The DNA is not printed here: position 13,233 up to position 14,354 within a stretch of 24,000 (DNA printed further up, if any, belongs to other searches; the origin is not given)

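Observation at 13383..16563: Four-gene radical-SAM operon (membrane hydroxylase, ArsS-like rSAM, GT2, DUF2064) with no arsenic or selenium context: product unknown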

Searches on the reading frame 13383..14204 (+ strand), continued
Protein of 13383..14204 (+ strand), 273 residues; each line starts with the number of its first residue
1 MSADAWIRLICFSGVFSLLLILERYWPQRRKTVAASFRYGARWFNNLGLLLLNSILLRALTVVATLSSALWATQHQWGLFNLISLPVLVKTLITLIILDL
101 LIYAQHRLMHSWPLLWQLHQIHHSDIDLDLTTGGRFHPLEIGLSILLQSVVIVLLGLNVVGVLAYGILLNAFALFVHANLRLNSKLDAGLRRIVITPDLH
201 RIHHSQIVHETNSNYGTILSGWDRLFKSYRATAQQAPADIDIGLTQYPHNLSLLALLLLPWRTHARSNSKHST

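Call 45: find_encoding_contigs(protein=P0173, flank=7000, max_places=3)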
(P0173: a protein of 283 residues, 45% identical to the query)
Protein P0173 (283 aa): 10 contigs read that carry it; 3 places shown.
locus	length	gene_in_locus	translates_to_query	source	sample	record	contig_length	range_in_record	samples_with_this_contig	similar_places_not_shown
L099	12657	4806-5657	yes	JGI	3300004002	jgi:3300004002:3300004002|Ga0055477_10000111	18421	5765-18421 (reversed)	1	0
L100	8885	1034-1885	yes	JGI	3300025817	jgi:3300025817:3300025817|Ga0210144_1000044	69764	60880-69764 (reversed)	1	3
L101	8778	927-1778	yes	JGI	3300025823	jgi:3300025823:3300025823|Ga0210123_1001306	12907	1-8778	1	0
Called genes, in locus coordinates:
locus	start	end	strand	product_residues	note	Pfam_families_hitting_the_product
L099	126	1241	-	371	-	PF18152:DAHP_snth_FXD (weak), PF00793:DAHP_synth_1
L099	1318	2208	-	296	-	PF00795:CN_hydrolase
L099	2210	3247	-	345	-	PF04371:PAD_porph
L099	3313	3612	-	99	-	-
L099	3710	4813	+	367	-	PF01207:Dus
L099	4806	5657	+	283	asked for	PF04116:FA_hydroxylase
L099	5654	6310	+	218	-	PF09335:VTT_dom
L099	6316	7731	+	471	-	PF00890:FAD_binding_2 (weak), PF01134:GIDA (weak), PF07992:Pyr_redox_2, PF12831:FAD_oxidored, PF13450:NAD_binding_8, PF13738:Pyr_redox_3, PF00070:Pyr_redox, PF02852:Pyr_redox_dim, +7 more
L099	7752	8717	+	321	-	PF04055:Radical_SAM, PF12345:DUF3641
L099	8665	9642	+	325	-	PF00535:Glycos_transf_2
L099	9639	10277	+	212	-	PF09837:DUF2064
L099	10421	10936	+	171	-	-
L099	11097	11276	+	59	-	-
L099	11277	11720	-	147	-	PF00583:Acetyltransf_1, PF13673:Acetyltransf_10, PF13508:Acetyltransf_7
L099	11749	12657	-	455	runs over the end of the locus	PF00206:Lyase_1, PF08328:ASL_C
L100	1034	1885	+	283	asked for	PF04116:FA_hydroxylase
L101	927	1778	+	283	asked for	PF04116:FA_hydroxylase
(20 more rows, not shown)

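Call 49: find_related_loci(query=A2, collection=metagenome_contigs, flank=6000)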
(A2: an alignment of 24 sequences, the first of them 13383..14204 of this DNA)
Query A2 (273 aa) in metagenome_contigs; peptide patterns used: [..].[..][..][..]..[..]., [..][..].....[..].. (x = any residue, [..] = any of these).
600 stretches matched a pattern (row limit reached: there are more); 593 encode a relative of the query (tblastn E <= 1e-3); the best 80 are kept; 80 distinct loci.
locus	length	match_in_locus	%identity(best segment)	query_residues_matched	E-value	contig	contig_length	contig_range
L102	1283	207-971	42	7-262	1e-74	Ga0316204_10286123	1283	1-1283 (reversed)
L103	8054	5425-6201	43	1-261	1e-68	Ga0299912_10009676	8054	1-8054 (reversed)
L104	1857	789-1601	41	1-273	3e-71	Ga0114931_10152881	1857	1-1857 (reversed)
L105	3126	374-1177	44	1-273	5e-69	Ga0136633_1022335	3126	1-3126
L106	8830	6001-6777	43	1-262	2e-68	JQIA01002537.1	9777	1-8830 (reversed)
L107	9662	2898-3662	46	7-262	3e-68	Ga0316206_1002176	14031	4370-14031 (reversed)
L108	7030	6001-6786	41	4-267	4e-68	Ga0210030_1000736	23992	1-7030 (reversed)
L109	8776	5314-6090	46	1-261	4e-68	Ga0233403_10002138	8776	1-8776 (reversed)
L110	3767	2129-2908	44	1-262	5e-68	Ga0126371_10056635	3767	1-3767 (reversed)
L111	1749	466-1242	43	1-261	2e-70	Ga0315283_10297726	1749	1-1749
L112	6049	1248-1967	45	1-244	8e-68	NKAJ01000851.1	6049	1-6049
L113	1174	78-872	44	7-272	3e-71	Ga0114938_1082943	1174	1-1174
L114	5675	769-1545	45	1-261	8e-67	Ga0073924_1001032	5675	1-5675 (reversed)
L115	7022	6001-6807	42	2-272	7e-67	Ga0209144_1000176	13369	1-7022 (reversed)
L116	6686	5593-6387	42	1-267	2e-66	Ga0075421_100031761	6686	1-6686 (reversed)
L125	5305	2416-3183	44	4-261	1e-65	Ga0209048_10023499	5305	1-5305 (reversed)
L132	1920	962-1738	43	1-261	3e-67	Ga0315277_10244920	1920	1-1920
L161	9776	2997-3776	41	1-261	3e-64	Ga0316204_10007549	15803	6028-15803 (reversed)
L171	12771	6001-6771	40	7-265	1e-63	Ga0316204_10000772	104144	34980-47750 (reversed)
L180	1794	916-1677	43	7-262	4e-65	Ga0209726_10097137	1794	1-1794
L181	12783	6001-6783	42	1-263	7e-63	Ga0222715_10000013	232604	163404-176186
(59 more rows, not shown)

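Call 70: predict_structure(alignment_id=A3)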
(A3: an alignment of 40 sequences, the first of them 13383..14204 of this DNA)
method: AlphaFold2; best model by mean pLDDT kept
length: 273 residues; sequences in the alignment: 40
mean_pLDDT: 92.3   pTM: 0.89
mean pLDDT of the five models: 92.3, 91.0, 91.0, 89.7, 89.6
residues with pLDDT >= 90: 222; 70-90: 38; 50-70: 6; < 50: 7
segments of 3 or more residues with pLDDT < 50: 267-273
pLDDT, mean of each block of 10 residues (from residue 1): 85 96 96 77 91 82 90 97 96 98 98 96 94 94 96 97 96 97 97 98 98 98 98 97 91 93 61 40
secondary structure, 60 per line:
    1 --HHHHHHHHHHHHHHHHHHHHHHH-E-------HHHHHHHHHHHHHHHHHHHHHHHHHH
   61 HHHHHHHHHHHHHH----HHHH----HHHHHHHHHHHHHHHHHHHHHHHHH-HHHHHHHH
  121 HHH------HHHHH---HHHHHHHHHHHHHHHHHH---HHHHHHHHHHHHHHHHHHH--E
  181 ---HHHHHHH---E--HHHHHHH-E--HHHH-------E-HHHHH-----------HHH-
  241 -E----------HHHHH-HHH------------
elements in order: H3-25 H35-74 H79-82 H87-111 H113-123 H130-134 H138-155 H159-177 H184-190 H197-203 H208-211 H221-225 H253-257

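Call 72: fold_search(model_id=the predicted structure, library=pdb)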
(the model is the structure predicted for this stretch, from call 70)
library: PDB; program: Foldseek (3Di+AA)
matches with E <= 10: 6; with E <= 0.001: 0
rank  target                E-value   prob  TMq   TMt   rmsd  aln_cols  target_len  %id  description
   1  9bh1                  2.1e+00  0.05  0.16  0.12  17.6       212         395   16  Apo GltPh, intermediate outward-facing state (released 2025-03-12)
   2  8y4w_A                3.6e+00  0.06  0.19  0.10  14.2       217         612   13  Sialic acid bound form of Tripartite ATP-independent Periplasmic (TRAP) transporter from Fusobacterium nucleatum. (released 2024-12-11)
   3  8u7o_B                5.1e+00  0.01  0.11  0.06  22.3       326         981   12  WT sea urchin SLC9C1 with 5mM cAMP at pH 6 in Na+ - Grip and Twist (GnT) conformation (released 2025-03-26)
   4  7ngh_A                7.0e+00  0.02  0.17  0.12  18.1       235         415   12  Structure of glutamate transporter homologue in complex with Sybody (released 2021-09-15)
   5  6x12                  8.2e+00  0.01  0.14  0.11  20.0       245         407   15  Inward-facing Apo-open state of the glutamate transporter homologue GltPh (released 2020-11-18)
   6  9jbs                  9.1e+00  0.02  0.16  0.12  13.4       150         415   13  Structure of LAT4 in the apo state (released 2026-03-11)

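Call 85: search_protein_families(library=pfam, proteins=[L171:4882-5808:+, L171:8088-8900:+, L171:10126-11010:+, L171:11007-11816:+, L171:4147-4815:-, L171:3470-4150:-, L171:2651-3445:-, L112:391-1068:-, L112:4028-4657:+, L112:3655-4002:+], max_evalue=0.0001)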
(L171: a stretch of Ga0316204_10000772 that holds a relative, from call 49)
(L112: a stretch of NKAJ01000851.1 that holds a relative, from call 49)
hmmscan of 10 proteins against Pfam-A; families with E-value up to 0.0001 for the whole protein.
L171:4882-5808:+ (308 aa): 5 families
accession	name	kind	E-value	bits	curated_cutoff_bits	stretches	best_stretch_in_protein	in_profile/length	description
PF12146.15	Hydrolase_4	-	2.2e-10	40.7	27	1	60-289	7-234/239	Serine aminopeptidase, S33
PF00561.26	Abhydrolase_1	-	1.8e-09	38.1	25.8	1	59-197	2-125/245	alpha/beta hydrolase fold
PF12697.13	Abhydrolase_6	-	1.3e-08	36.2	26.3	1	77-300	19-213/217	Alpha/beta hydrolase family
PF01738.24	DLH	-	6.7e-07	29.6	21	0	223-295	120-194/217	Dienelactone hydrolase family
PF07859.19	Abhydrolase_3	-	2e-05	24.9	25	0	113-290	43-209/210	alpha/beta hydrolase fold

L171:8088-8900:+ (270 aa): 1 family
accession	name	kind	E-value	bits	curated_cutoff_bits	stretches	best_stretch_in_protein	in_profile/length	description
PF07386.16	DUF1499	-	8.2e-22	78.2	22.6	1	129-256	1-113/114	Protein of unknown function (DUF1499)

L171:10126-11010:+ (294 aa): 0 families

L171:11007-11816:+ (269 aa): 1 family
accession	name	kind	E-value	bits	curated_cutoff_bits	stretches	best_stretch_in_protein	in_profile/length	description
PF01507.26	PAPS_reduct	-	2.2e-10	41.3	22.5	1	29-211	3-173/175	Phosphoadenosine phosphosulfate reductase domain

L171:4147-4815:- (222 aa): 4 families
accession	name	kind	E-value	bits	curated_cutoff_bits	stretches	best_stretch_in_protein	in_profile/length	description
PF00581.25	Rhodanese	-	5e-19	69.1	22.2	1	122-213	2-102/102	Rhodanese-like domain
PF12840.13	HTH_20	-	5e-13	49.2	27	1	21-70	1-51/51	Helix-turn-helix domain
PF01022.26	HTH_5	-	8.8e-09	35.5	22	1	24-68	2-46/47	Bacterial regulatory protein, arsR family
PF25212.1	HVO_A0114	-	1.7e-08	34.6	27.6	1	5-76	4-75/84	HVO_A0114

L171:3470-4150:- (226 aa): 8 families
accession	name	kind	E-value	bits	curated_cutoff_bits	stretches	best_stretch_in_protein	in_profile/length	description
PF08241.18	Methyltransf_11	-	3.2e-21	76.2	21.2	1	45-135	1-95/95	Methyltransferase domain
PF13649.12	Methyltransf_25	-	2.1e-18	67.2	27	1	44-131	1-97/97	Methyltransferase domain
PF13847.12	Methyltransf_31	-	9.3e-17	61.5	27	1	40-174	3-141/145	Methyltransferase domain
PF13489.12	Methyltransf_23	-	2.7e-14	53.7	27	1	30-182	11-162/164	Methyltransferase domain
PF08242.18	Methyltransf_12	-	8.4e-12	46.1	30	1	45-133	1-98/98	Methyltransferase domain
PF01209.24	Ubie_methyltran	-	6.4e-10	39.2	20.1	1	28-138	35-154/233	ubiE/COQ5 methyltransferase family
PF07021.18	MetW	-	1.1e-09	38.6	21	1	39-144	12-119/193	Methionine biosynthesis protein MetW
PF08003.17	Methyltransf_9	-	7.2e-05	22.3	23.8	1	37-135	112-217/315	Protein of unknown function (DUF1698)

L171:2651-3445:- (264 aa): 1 family
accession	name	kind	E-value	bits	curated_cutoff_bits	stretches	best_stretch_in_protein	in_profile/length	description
PF01048.26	PNP_UDP_1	-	2.5e-27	96.2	25.1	1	71-257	31-232/233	Phosphorylase superfamily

L112:391-1068:- (225 aa): 3 families
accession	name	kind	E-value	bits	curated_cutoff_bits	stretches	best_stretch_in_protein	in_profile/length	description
PF00581.25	Rhodanese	-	3.3e-19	69.6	22.2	1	120-213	3-101/102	Rhodanese-like domain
PF01022.26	HTH_5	-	1.1e-10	41.6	22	1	22-65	3-46/47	Bacterial regulatory protein, arsR family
PF12840.13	HTH_20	-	5e-09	36.4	27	1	18-67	1-51/51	Helix-turn-helix domain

L112:4028-4657:+ (209 aa): 7 families
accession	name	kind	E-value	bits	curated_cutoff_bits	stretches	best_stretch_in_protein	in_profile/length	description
PF13649.12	Methyltransf_25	-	3e-18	66.7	27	1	45-139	1-97/97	Methyltransferase domain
PF08241.18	Methyltransf_11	-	2.3e-13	51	21.2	1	46-141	1-93/95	Methyltransferase domain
PF01209.24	Ubie_methyltran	-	2.7e-11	43.7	20.1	1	19-186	24-196/233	ubiE/COQ5 methyltransferase family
PF13847.12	Methyltransf_31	-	2.2e-10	40.8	27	1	44-147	6-113/145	Methyltransferase domain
PF08242.18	Methyltransf_12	-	3.7e-10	40.8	30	1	46-141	1-98/98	Methyltransferase domain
PF13489.12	Methyltransf_23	-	1.6e-09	38.1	27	1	39-145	20-118/164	Methyltransferase domain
PF20922.3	Anamorsin_N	-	3.3e-05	24.1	27.1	1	99-162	44-109/163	Anamorsin, N-terminal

L112:3655-4002:+ (115 aa): 1 family
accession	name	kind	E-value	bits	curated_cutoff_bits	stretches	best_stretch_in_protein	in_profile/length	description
PF02635.20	DsrE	-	1.9e-25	89.7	22.7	1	2-115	1-116/116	DsrE/DsrF-like family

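Call 86: search_protein_families(library=ncbifam, proteins=[L125:1669-2388:+, L125:3415-4053:+, L180:239-898:+, L132:99-779:+, L181:6795-7838:+, L171:3470-4150:-, L171:2651-3445:-, L105:1977-2822:+, L171:4147-4815:-, L171:6880-7938:+], max_evalue=1e-8)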
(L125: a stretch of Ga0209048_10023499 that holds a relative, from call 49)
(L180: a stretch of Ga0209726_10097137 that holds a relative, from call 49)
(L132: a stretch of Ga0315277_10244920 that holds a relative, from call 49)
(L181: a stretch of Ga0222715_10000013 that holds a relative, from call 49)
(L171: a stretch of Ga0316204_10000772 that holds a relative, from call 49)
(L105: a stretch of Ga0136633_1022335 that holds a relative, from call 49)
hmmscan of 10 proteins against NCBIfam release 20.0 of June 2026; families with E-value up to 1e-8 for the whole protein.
L125:1669-2388:+ (239 aa): 3 families
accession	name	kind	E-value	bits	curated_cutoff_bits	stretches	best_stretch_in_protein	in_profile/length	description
TIGR04283.1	glyco_like_mftF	equivalog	9.9e-71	237.8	182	1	7-228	2-221/221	TIGR04283 family arsenosugar biosynthesis glycosyltransferase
TIGR03965.1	mycofact_glyco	equivalog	9.2e-11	41.3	280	0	6-90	76-166/467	mycofactocin biosynthesis glycosyltransferase MftF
TIGR03937.1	PgaC_IcaA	equivalog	4.4e-10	39.1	422.3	1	5-97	46-144/407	poly-beta-1,6-N-acetyl-D-glucosamine synthase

L125:3415-4053:+ (212 aa): 1 family
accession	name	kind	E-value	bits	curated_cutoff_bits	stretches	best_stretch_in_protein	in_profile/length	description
TIGR04282.1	glyco_like_cofC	hypoth_equivalog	1e-59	201.5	134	1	12-201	1-189/189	TIGR04282 family arsenosugar biosynthesis glycosyltransferase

L180:239-898:+ (220 aa): 1 family
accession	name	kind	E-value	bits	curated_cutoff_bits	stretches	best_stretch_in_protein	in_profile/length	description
TIGR04283.1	glyco_like_mftF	equivalog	3e-76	255.9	182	1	3-217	2-221/221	TIGR04283 family arsenosugar biosynthesis glycosyltransferase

L132:99-779:+ (227 aa): 2 families
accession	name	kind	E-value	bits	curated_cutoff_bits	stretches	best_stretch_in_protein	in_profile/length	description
TIGR04283.1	glyco_like_mftF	equivalog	1.7e-73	246.9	182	1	4-225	2-221/221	TIGR04283 family arsenosugar biosynthesis glycosyltransferase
TIGR03965.1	mycofact_glyco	equivalog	4e-13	49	280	0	4-89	77-168/467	mycofactocin biosynthesis glycosyltransferase MftF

L181:6795-7838:+ (348 aa): 17 families
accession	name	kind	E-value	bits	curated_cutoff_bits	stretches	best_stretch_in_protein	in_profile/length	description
NF040538.1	methyl_ArsM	equivalog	3.9e-108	361.8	500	1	17-329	22-335/356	arsinothricin biosynthesis methyltransferase ArsM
NF008823.0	PRK11873.1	subfamily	8.1e-57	192.8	263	2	162-252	142-230/272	arsenite methyltransferase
NF041537.1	ArsM_AhpD_UU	exception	2.8e-37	128.3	510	2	152-251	130-228/345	arsenite methyltransferase/AhpD domain selenoprotein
NF038099.1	AsSugarArsM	exception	3.7e-37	128.2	400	1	162-331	130-308/321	arsenosugar biosynthesis arsenite methyltransferase ArsM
NF047649.1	MTase_UXPK_star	exception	5.4e-32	110.9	460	2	27-128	46-145/283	methyltransferase/UXPK-star double selenoprotein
NF041536.1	ArsM_DUF2284_UU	exception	2.6e-31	108.5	575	2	162-250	141-227/459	arsenite methyltransferase/DUF2284 domain selenoprotein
NF045667.1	MTase_DVU1556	equivalog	2.5e-20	72.9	155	1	153-268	71-183/213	DVU_1556 family methyltransferase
NF040539.1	AST_met_ArsM_2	exception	3.3e-20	73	240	1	163-251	125-211/262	putative arsinothricin biosynthesis methyltransferase ArsM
NF001244.0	PRK00216.1-5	equivalog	2.3e-14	53.2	216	1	56-127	48-116/236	bifunctional demethylmenaquinone methyltransferase/2-methoxy-6-polyprenyl-1,4-benzoquinol methylase UbiE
NF043040.1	corrin_prot_MT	hypoth_equivalog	2.8e-14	53.1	180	0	52-123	37-102/216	corrinoid protein-associated methyltransferase CpaM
NF052510.1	methyltran_MpqE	exception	8.8e-13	48.2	335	0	54-126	44-113/234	methyl-plastoquinone biosynthesis methyltransferase MpqE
TIGR01934.1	MenG_MenH_UbiE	subfamily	3.1e-12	46.3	158.35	0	56-126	39-103/223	ubiquinone/menaquinone biosynthesis methyltransferase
NF001240.0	PRK00216.1-1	equivalog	6.9e-12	44.9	378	0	53-99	60-106/251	bifunctional demethylmenaquinone methyltransferase/2-methoxy-6-polyprenyl-1,4-benzoquinol methylase UbiE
TIGR02752.1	MenG_heptapren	equivalog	3.7e-10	39.7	419.85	0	54-126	43-111/231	demethylmenaquinone methyltransferase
TIGR02072.1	BioC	equivalog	7.7e-10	39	184.95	0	58-243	36-169/244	malonyl-ACP O-methyltransferase BioC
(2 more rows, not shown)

L171:3470-4150:- (226 aa): 18 families
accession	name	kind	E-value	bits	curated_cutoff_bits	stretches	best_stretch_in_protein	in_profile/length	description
NF045667.1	MTase_DVU1556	equivalog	1.4e-22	80.2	155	1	38-184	20-165/213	DVU_1556 family methyltransferase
NF043040.1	corrin_prot_MT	hypoth_equivalog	1e-17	64.3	180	1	9-182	12-199/216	corrinoid protein-associated methyltransferase CpaM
TIGR01983.1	UbiG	equivalog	5.2e-16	58.6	102.95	1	37-191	46-212/228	bifunctional 2-polyprenyl-6-hydroxyphenol methylase/3-demethylubiquinol 3-O-methyltransferase UbiG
NF047649.1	MTase_UXPK_star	exception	1.6e-15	56.9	460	1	41-138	78-184/283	methyltransferase/UXPK-star double selenoprotein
NF041537.1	ArsM_AhpD_UU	exception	2.4e-14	52.9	510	1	40-138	76-183/345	arsenite methyltransferase/AhpD domain selenoprotein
NF001241.0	PRK00216.1-2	equivalog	1.5e-13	51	327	1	40-142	51-154/231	demethylmenaquinone methyltransferase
TIGR01934.1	MenG_MenH_UbiE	subfamily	2e-13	50.2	158.35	1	36-143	35-149/223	ubiquinone/menaquinone biosynthesis methyltransferase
TIGR02021.1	BchM-ChlM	equivalog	9.1e-12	44.8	158.9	1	30-117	43-135/218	magnesium protoporphyrin IX methyltransferase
NF041536.1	ArsM_DUF2284_UU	exception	1.1e-11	43.8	575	1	40-137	76-182/459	arsenite methyltransferase/DUF2284 domain selenoprotein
TIGR02072.1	BioC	equivalog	1.4e-11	44.7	184.95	1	28-177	20-170/244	malonyl-ACP O-methyltransferase BioC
NF040539.1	AST_met_ArsM_2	exception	1.6e-11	44.6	240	1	41-138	57-166/262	putative arsinothricin biosynthesis methyltransferase ArsM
NF045825.1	FAmtase_mtf2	equivalog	2e-11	43.6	400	1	37-138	55-161/248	fatty-acid O-methyltransferase Mtf2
NF001244.0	PRK00216.1-5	equivalog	4.2e-11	42.6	216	1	36-148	44-165/236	bifunctional demethylmenaquinone methyltransferase/2-methoxy-6-polyprenyl-1,4-benzoquinol methylase UbiE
NF001240.0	PRK00216.1-1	equivalog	2.7e-10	39.7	378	1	26-140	49-173/251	bifunctional demethylmenaquinone methyltransferase/2-methoxy-6-polyprenyl-1,4-benzoquinol methylase UbiE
NF045823.1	PthPhpthDimycoMt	equivalog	1.1e-09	37.9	300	1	38-140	64-171/256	phthiotriol/phenolphthiotriol dimycocerosates methyltransferase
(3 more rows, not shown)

L171:2651-3445:- (264 aa): 4 families
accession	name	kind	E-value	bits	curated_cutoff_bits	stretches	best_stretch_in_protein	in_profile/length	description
NF004489.0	PRK05819.1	subfamily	8.3e-14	51.4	230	1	78-251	52-227/236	DeoD-type purine-nucleoside phosphorylase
TIGR00107.1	deoD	equivalog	8.9e-13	48.3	232.25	1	80-245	50-217/232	purine-nucleoside phosphorylase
NF009914.0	PRK13374.1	subfamily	2.5e-12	46.9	338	1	78-249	52-225/235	DeoD-type purine-nucleoside phosphorylase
TIGR01718.1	Uridine-psphlse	equivalog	2.7e-09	36.7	280.3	0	75-260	46-244/245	uridine phosphorylase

L105:1977-2822:+ (282 aa): 10 families
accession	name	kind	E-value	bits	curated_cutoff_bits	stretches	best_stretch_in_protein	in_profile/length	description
NF006492.0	PRK08931.1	equivalog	1.5e-133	444.6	437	1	5-282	5-284/291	S-methyl-5'-thioadenosine phosphorylase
NF005657.0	PRK07432.1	equivalog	6.5e-89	297.9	453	1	3-271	3-274/291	S-methyl-5'-thioadenosine phosphorylase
TIGR01694.1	MTAP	equivalog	5.9e-84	281.2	274.85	1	6-240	2-234/240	S-methyl-5'-thioadenosine phosphorylase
NF006334.0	PRK08564.1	equivalog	2.1e-80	269.7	382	1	5-256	9-259/267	S-methyl-5'-thioadenosine phosphorylase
NF005876.0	PRK07823.1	equivalog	7.8e-69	231.8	306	1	5-252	7-250/267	S-methyl-5'-thioadenosine phosphorylase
NF006599.0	PRK09136.1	equivalog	1.2e-59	201.5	223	1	6-243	4-243/247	S-methyl-5'-thioinosine phosphorylase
NF006054.0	PRK08202.1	equivalog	3.4e-20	72.7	218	1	36-215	64-243/274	purine-nucleoside phosphorylase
TIGR01697.1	PNPH-PUNA-XAPA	subfamily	1.4e-18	67.2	197.1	1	36-222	40-224/247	inosine/guanosine/xanthosine phosphorylase family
TIGR01698.1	PUNP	equivalog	1e-17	64.4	302.6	1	38-221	42-222/245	purine-nucleoside phosphorylase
TIGR01700.1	PNPH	equivalog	1.1e-11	44.6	293.35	1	36-209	40-213/249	purine nucleoside phosphorylase I, inosine and guanosine-specific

L171:4147-4815:- (222 aa): 9 families
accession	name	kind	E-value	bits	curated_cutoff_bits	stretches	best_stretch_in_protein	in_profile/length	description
NF033788.1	HTH_metalloreg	subfamily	1.4e-21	76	55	1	15-89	2-77/77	metalloregulator ArsR/SmtB family transcription factor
NF040642.1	sulf_sens_BigR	equivalog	8.2e-13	48.2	155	1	13-92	9-88/95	sulfite-sensing transcriptional repressor BigR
NF033789.1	repress_SdpR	subfamily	2.5e-12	46.5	100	1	19-90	3-74/79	autorepressor SdpR family transcription factor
NF045707.1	Dbac_1936_reg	equivalog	1.9e-11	43.8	115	1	12-95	5-88/99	ArsR/SmtB-type metalloregulator TsoR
NF041413.1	ArsR_Rv2640c_fam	equivalog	2e-11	44.3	155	1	18-92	36-113/118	Rv2640c family ArsR-like transcriptional regulator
NF006444.0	PRK08762.1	equivalog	1.6e-10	40.2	449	1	113-219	10-116/387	molybdopterin-synthase adenylyltransferase MoeB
NF041203.1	rhodanese_LYCAU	equivalog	4.4e-10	39.3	115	1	113-219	16-125/126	rhodanese-related (seleno)protein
NF045694.1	seleno_TsoB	exception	4.8e-09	34.8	805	1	116-220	42-159/572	rhodanese/DsbD fusion-like selenoprotein TsoB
NF047906.1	CdPbTransRegCmtR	equivalog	5.6e-09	35.8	150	1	13-94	10-91/104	Cd(II)/Pb(II)-sensing metalloregulatory transcriptional regulator CmtR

L171:6880-7938:+ (352 aa): 4 families
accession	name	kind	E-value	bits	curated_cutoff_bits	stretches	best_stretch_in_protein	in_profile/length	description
NF006444.0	PRK08762.1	equivalog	5.1e-11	41.8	449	1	239-349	6-112/387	molybdopterin-synthase adenylyltransferase MoeB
NF005902.0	PRK07878.1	equivalog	1.7e-10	40.4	647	1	249-346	288-383/392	adenylyltransferase/sulfurtransferase MoeZ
NF041203.1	rhodanese_LYCAU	equivalog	9.4e-10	38.2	115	1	236-352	8-124/126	rhodanese-related (seleno)protein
NF007627.0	PRK10287.1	equivalog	6.3e-09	36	102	0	268-335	24-89/104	thiosulfate sulfurtransferase PspE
